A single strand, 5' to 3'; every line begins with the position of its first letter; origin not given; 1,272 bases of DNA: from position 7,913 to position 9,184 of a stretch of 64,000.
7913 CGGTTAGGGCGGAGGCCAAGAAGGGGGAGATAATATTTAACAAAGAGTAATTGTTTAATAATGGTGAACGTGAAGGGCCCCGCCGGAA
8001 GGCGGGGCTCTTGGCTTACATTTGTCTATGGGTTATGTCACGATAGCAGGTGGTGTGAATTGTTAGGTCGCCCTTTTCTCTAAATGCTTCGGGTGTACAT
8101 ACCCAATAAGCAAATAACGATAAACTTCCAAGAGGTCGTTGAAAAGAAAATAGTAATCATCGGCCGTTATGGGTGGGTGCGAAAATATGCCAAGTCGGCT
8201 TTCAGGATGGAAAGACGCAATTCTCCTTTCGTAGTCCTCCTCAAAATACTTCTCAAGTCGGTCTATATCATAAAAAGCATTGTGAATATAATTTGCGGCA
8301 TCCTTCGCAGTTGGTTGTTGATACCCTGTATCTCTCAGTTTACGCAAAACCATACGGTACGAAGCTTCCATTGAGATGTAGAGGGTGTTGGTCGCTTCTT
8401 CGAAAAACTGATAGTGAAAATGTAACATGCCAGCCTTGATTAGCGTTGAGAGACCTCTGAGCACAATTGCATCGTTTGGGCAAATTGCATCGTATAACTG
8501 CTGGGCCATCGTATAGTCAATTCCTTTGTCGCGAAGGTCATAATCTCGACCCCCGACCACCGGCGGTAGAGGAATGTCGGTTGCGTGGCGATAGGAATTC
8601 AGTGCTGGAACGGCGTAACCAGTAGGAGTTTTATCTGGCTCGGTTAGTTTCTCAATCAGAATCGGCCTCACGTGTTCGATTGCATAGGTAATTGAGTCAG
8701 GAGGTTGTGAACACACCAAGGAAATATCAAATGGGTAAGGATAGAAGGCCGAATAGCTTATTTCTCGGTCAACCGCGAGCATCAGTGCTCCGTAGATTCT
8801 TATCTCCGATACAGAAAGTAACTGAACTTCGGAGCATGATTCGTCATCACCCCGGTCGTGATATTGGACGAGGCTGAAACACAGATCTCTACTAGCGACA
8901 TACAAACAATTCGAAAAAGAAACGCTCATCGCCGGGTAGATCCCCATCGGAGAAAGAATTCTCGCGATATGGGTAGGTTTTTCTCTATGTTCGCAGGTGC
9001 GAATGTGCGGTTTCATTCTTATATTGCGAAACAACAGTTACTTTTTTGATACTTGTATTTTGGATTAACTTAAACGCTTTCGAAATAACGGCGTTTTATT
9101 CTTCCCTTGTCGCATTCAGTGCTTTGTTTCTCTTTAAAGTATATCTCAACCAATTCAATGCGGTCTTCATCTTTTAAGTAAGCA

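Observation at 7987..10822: Low-GC island carrying an HTH_XRE-Panacea(DUF4065) antitoxin, a RelE/ParE-like toxin and a 323-aa unknown protein, bracketed by hairpin repeats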

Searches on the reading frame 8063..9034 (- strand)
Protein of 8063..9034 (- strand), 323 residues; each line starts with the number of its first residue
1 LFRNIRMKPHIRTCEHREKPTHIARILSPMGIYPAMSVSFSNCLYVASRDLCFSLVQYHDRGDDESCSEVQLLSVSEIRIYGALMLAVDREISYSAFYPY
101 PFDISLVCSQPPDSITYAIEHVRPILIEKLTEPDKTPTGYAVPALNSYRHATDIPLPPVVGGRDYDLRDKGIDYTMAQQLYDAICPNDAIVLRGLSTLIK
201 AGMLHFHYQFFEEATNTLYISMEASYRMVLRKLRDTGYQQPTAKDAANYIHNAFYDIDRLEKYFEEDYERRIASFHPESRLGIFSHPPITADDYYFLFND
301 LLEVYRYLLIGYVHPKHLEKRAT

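Call 3: search_protein_families(library=pfam, proteins=[window:8063-9034:-], max_evalue=1)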
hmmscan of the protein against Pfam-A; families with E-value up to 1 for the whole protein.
window:8063-9034:- (323 aa): 1 family
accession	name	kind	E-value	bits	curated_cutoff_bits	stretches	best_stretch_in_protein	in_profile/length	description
PF12934.12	FTO_CTD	-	0.096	13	27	1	217-279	80-142/170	FTO C-terminal domain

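Call 4: search_protein_families(library=ncbifam, proteins=[window:8063-9034:-], max_evalue=1)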
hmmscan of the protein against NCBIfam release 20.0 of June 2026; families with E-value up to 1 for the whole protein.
window:8063-9034:- (323 aa): 0 families

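Call 5: search_protein_families(library=padloc, proteins=[window:8063-9034:-], max_evalue=1)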
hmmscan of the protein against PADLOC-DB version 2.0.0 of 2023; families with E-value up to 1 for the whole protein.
window:8063-9034:- (323 aa): 0 families

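Call 12: search_solved_structures(query=window:8063-9034:-, max_evalue=10)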
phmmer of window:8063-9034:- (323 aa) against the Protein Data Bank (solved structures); distinct sequences matched with E-value up to 10: 3.
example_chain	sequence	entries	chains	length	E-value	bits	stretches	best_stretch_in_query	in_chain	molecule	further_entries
9eh1_I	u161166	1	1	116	0.69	12.3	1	209-264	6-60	DNA-directed RNA polymerase II subunit RPB9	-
28jc_I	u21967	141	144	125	0.73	12.2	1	209-264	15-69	DNA-directed RNA polymerase II subunit RPB9 | RPB9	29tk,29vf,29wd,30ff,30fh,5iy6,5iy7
5flm_I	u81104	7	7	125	0.76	12.2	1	209-264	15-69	DNA-DIRECTED RNA POLYMERASE II SUBUNIT RPB9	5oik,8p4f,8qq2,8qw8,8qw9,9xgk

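Call 13: search_protein_families(library=phrogs, proteins=[window:8063-9034:-], max_evalue=1)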
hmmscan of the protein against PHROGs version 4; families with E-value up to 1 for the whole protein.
window:8063-9034:- (323 aa): 1 family
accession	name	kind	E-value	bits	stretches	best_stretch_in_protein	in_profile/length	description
phrog_20694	-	unknown function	0.089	13.5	1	255-292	107-144/157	-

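Call 14: find_homologous_proteins(query=window:8063-9034:-, max_evalue=0.001)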
Query window:8063-9034:- (323 aa): 57 proteins with E <= 0.001 among 1194 candidates.
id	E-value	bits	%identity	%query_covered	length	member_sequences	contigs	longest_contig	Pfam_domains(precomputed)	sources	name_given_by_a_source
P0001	4.0e-192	656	100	89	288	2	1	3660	-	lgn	-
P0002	4.9e-143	494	74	91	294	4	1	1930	-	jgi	-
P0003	2.2e-134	466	66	96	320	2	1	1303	-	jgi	jgi:hypothetical protein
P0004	9.3e-133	460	85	74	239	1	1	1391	-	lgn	-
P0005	6.8e-125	435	62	96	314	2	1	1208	-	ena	-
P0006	1.9e-116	407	59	93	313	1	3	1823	-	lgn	-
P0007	3.5e-111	390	56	97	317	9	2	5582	-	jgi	jgi:hypothetical protein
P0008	2.3e-110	387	58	94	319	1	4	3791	-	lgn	-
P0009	1.0e-106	375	56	94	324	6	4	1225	-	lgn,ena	-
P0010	2.4e-106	374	57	93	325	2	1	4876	-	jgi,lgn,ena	-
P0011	2.2e-105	371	55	94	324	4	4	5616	-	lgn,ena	-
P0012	6.0e-105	369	56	94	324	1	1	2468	-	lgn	-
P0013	1.8e-104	368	57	94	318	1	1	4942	-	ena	-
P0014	2.5e-101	357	53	95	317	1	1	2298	-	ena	-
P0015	6.6e-101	356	53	94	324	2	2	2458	-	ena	-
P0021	1.3e-93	332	49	95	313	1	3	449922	-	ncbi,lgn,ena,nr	ncbi:MAG: hypothetical protein GKS00_17775 [Alphaproteobacteria bacterium]|nr:hypothetical protein [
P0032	2.1e-82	295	58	73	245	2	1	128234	-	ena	-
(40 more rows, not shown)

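Call 19: find_encoding_contigs(protein=P0021, flank=6000, max_places=3)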
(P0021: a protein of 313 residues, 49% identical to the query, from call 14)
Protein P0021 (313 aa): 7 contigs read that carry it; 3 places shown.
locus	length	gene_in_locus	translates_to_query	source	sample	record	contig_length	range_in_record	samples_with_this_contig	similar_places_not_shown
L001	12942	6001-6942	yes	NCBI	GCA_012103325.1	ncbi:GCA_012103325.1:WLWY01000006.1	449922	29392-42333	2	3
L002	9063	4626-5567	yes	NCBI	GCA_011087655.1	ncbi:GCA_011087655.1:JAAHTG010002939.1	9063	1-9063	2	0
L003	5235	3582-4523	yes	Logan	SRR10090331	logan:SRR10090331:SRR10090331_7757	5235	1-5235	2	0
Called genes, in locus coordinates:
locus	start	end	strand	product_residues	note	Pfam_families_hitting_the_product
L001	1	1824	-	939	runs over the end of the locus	PF13510:Fer2_4, PF00890:FAD_binding_2, PF01266:DAO (weak), PF07992:Pyr_redox_2, PF12831:FAD_oxidored, PF17806:SO_alpha_A3, PF01571:GCV_T, PF08669:GCV_T_C, +2 more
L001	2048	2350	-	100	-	PF04267:SoxD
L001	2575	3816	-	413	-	PF01266:DAO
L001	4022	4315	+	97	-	-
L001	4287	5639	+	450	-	-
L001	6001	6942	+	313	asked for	-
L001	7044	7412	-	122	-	PF00216:Bac_DNA_binding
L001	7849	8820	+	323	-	PF00701:DHDPS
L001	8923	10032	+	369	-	PF01073:3Beta_HSD (faint), PF01370:Epimerase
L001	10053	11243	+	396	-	PF07690:MFS_1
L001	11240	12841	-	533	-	PF07969:Amidohydro_3, PF01979:Amidohydro_1 (faint), PF07969:Amidohydro_3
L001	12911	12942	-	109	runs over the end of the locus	-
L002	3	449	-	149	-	?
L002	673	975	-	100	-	PF04267:SoxD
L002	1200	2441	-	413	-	PF01266:DAO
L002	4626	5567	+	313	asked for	-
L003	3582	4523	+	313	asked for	-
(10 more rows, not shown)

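Call 20: find_encoding_contigs(protein=P0032, flank=6000, max_places=3)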
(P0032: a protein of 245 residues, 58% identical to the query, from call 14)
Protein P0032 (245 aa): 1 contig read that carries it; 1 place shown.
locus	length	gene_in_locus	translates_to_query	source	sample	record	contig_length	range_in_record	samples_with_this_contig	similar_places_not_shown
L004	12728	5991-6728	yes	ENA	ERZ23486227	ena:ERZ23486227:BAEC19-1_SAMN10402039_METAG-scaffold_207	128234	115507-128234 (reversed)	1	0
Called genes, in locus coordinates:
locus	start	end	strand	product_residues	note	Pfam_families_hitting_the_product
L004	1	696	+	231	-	?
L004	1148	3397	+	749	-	PF00211:Guanylate_cyc, PF13424:TPR_12 (faint), PF21033:RMD1-3 (faint), PF00515:TPR_1 (faint), PF07719:TPR_2 (faint), PF13181:TPR_8 (faint), PF13414:TPR_11 (faint), PF13432:TPR_16 (weak), +6 more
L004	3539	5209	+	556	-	PF01425:Amidase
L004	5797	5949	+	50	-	-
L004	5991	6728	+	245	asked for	-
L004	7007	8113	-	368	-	PF08867:FRG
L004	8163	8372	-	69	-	PF01121:CoaE (weak)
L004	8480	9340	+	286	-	-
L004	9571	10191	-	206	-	PF01121:CoaE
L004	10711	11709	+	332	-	PF03480:DctP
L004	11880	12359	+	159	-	PF04290:DctQ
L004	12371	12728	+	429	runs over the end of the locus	PF06808:DctM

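Call 21: find_related_loci(query=A1, collection=metagenome_contigs, flank=5000)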
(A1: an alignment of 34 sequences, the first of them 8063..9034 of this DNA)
Query A1 (323 aa) in metagenome_contigs; peptide patterns used: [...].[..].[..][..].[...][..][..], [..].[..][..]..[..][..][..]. (x = any residue, [..] = any of these).
143 stretches matched a pattern; 36 encode a relative of the query (tblastn E <= 1e-3); 36 distinct loci.
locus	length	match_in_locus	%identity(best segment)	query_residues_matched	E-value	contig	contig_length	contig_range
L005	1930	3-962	73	4-323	9e-174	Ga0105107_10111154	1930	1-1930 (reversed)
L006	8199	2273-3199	66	12-320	2e-140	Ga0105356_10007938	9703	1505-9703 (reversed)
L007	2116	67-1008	58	7-322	1e-122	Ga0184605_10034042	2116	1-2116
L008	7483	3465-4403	56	7-320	6e-115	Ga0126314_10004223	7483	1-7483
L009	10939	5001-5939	54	7-320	8e-114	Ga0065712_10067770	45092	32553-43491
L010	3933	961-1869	57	21-320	2e-112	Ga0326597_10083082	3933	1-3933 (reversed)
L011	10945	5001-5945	55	11-320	9e-108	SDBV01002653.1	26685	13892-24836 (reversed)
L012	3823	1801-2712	54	20-320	3e-108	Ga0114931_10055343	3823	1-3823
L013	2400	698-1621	53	16-320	7e-111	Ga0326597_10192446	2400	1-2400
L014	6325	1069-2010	53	7-320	3e-105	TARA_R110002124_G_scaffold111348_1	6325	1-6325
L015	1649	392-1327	54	11-320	2e-112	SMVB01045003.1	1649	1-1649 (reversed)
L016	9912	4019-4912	58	25-322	2e-104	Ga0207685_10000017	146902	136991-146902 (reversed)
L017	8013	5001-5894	58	25-322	2e-104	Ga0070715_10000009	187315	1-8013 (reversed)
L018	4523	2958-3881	52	17-320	6e-103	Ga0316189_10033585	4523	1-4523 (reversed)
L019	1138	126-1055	49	17-323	1e-110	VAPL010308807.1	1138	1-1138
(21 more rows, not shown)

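Call 22: find_related_loci(query=A1, collection=genome_contigs, flank=5000)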
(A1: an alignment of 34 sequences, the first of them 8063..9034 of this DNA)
Query A1 (323 aa) in genome_contigs; peptide patterns used: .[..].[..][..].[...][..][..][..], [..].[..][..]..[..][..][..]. (x = any residue, [..] = any of these).
30 stretches matched a pattern; 5 encode a relative of the query (tblastn E <= 1e-3); 5 distinct loci.
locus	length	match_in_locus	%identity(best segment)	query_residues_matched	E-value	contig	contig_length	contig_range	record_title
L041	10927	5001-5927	49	11-317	4e-99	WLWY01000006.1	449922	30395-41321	MAG: Alphaproteobacteria bacterium isolate MH-Pat-all_autometa_1-15 scf7180000017542.449922, whole genome shotgun sequen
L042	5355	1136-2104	45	1-320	1e-90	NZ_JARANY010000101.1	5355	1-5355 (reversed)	Chromohalobacter sp. 296-RDG contig_101, whole genome shotgun sequence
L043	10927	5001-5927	49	6-315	1e-101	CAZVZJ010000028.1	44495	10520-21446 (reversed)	MAG TPA_asm: uncultured Marinicella sp. isolate binchicken_co366_14 genome assembly, contig: NODE_351_length_44495_cov_9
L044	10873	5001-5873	32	17-311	5e-30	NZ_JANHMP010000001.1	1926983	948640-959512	Geothrix campi strain SG10 Scaffold1, whole genome shotgun sequence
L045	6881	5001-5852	29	25-311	5e-26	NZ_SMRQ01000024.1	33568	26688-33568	Cognatilysobacter segetis strain 17J68-2 scf7180000000561, whole genome shotgun sequence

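Call 27: predict_structure(alignment_id=A1)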
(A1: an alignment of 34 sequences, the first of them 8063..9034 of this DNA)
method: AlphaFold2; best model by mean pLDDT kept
length: 323 residues; sequences in the alignment: 34
mean_pLDDT: 86.6   pTM: 0.86
mean pLDDT of the five models: 86.6, 86.5, 85.9, 85.3, 85.1
residues with pLDDT >= 90: 200; 70-90: 67; 50-70: 51; < 50: 5
segments of 3 or more residues with pLDDT < 50: 66-69
pLDDT, mean of each block of 10 residues (from residue 1): 60 88 96 97 96 93 55 89 96 94 90 86 96 92 92 94 97 97 95 95 92 89 92 93 86 71 66 56 63 87 96 88 66
secondary structure, 60 per line:
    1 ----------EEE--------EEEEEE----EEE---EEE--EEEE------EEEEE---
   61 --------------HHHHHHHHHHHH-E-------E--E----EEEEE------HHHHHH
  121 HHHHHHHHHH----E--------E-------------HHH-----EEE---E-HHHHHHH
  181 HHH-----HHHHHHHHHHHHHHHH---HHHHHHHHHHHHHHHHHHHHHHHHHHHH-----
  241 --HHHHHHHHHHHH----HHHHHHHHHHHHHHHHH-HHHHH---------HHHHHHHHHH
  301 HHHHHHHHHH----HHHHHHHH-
elements in order: E11-13 E22-27 E32-34 E38-40 E43-46 E53-57 H75-86 E104-108 H115-130 E166-168 H174-183 H189-204 H208-235 H243-254 H259-275 H277-281 H291-310 H315-322

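Call 43: search_protein_families(library=pfam, alignment_id=A1, max_evalue=1)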
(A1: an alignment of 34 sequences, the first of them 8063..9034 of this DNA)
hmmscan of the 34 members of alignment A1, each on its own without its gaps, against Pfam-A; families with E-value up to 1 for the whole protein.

A. member 1, window:8063-9034:- (323 aa): 1 family
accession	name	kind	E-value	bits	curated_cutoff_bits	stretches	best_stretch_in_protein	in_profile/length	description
PF12934.12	FTO_CTD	-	0.096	13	27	1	217-279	80-142/170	FTO C-terminal domain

B. families by the number of members that match (of 34 scanned): 9 families
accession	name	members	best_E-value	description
PF12934.12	FTO_CTD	5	0.017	FTO C-terminal domain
PF23660.1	NOMO_8th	2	0.084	NOMO eighth prealbumin-like domain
PF07345.16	ATPaseInh_sub_z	1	0.0066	ATPase inhibitor subunit zeta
PF25529.1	Ig_ENGASE1_C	1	0.058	ENGASE1-like, C-terminal immunoglobulin-like domain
PF16720.10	Albumin_I_a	1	0.061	Albumin I chain a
PF10309.14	NCBP3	1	0.086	Nuclear cap-binding protein subunit 3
PF21278.2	YlmH_1st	1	0.13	YlmH, N-terminal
PF24723.1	DUF7675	1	0.16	Family of unknown function (DUF7675)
PF11693.13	DUF2990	1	0.33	Protein of unknown function (DUF2990)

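Call 61: search_protein_representatives(alignment_id=A1)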
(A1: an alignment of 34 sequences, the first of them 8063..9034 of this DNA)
Query: 34 sequences, 318 profile positions. Proteins with E-value up to 0.001 (for the whole library): 509; up to 1e-10: 368; up to 1e-30: 165. The best 150 are listed.
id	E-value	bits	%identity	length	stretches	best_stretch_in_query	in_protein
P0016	1.6e-127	441.7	-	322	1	4-315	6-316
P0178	2.0e-113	395.4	-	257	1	66-315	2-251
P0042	1.5e-103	362.9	-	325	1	7-314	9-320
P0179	1.0e-102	360.2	-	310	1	1-314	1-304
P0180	1.3e-102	359.9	-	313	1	1-314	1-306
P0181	1.1e-98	347.0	-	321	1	12-312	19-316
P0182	1.9e-97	342.9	-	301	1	9-307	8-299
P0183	2.3e-97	342.6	-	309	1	1-308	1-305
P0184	6.5e-97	341.2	-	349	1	9-312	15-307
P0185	1.2e-93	330.4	-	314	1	6-308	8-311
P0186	1.4e-92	326.9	-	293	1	24-314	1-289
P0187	4.5e-91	322.0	-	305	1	8-306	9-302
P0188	8.4e-86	304.7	-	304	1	11-306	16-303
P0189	3.3e-85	302.7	-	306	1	5-307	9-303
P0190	6.6e-81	288.6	-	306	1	7-307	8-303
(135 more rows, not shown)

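Call 64: fold_search(model_id=the predicted structure, library=pdb)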
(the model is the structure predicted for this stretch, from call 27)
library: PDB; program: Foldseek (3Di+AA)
matches with E <= 10: 116; with E <= 0.001: 0
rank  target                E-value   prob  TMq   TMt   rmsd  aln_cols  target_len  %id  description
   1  9epo_A                3.9e-01  0.03  0.11  0.11  22.2       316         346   12  High resolution structure of FZD7 in inactive conformation (released 2024-10-02)
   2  2hsb                  7.6e-01  0.63  0.24  0.50   5.6       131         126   15  Crystal structure of a hepn domain containing protein (af_0298) from archaeoglobus fulgidus at 1.95 A resolution (released 2006-08-15)
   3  8vpb_A                8.9e-01  0.02  0.13  0.07  30.4       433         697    9  Cryo-EM structure of the ABC transporter PCAT1 bound with MgADP_Class_2 (released 2024-10-30)
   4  7vwp_D                1.1e+00  0.04  0.14  0.10  24.1       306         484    8  Structure of the flavin-dependent monooxygenase FlsO1 from the biosynthesis of fluostatinsin (released 2022-09-21)
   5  8xeh_B                1.3e+00  0.38  0.23  0.46   7.5       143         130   10  Crystal structure of HEPN-MNT complex (released 2024-12-18)
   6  21ig_A                1.3e+00  0.10  0.16  0.16  14.3       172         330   14  Crystal structure of terpeniod cyclase SpSODS from rhizobacterium Serratia plymuthica (released 2026-03-18)
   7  7en0_A                1.7e+00  0.07  0.14  0.14  18.2       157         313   13  Structure and Activity of SLAC1 Channels for Stomatal Signaling in Leaves (released 2021-05-19)
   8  9m1w_A                1.7e+00  0.04  0.14  0.12  18.0       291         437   10  Crystal structure of N-prenyltransferase DsKabA (released 2026-03-04)
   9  6qx1_A                1.8e+00  0.02  0.10  0.07  26.5       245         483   14  2.7A structure of benzoisoxazole 3 with S.aureus DNA gyrase and DNA. (released 2019-04-17)
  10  6m6u_H                2.0e+00  0.51  0.27  0.56   5.0       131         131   13  Crystal structure the toxin-antitoxin MntA-HpeT mutant-D39ED41E (released 2020-09-30)
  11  1wwp_A                2.0e+00  0.44  0.23  0.51   6.2       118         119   18  Crystal structure of ttk003001694 from Thermus Thermophilus HB8 (released 2005-07-12)
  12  2q00_B                2.1e+00  0.33  0.23  0.50   5.2       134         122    8  Crystal structure of the P95883_SULSO protein from Sulfolobus solfataricus. NESG target SsR10. (released 2007-05-29)
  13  21ig_B                2.1e+00  0.08  0.16  0.15  14.3       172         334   14  Crystal structure of terpeniod cyclase SpSODS from rhizobacterium Serratia plymuthica (released 2026-03-18)
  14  7vwp_A                2.3e+00  0.03  0.15  0.11  23.1       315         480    7  Structure of the flavin-dependent monooxygenase FlsO1 from the biosynthesis of fluostatinsin (released 2022-09-21)
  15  7mp9                  2.3e+00  0.02  0.14  0.12  18.5       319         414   10  Crystal structure of the cytosolic domain of Tribolium castaneum PINK1 phosphorylated at Ser205 in complex with ADP anal (released 2021-12-01)
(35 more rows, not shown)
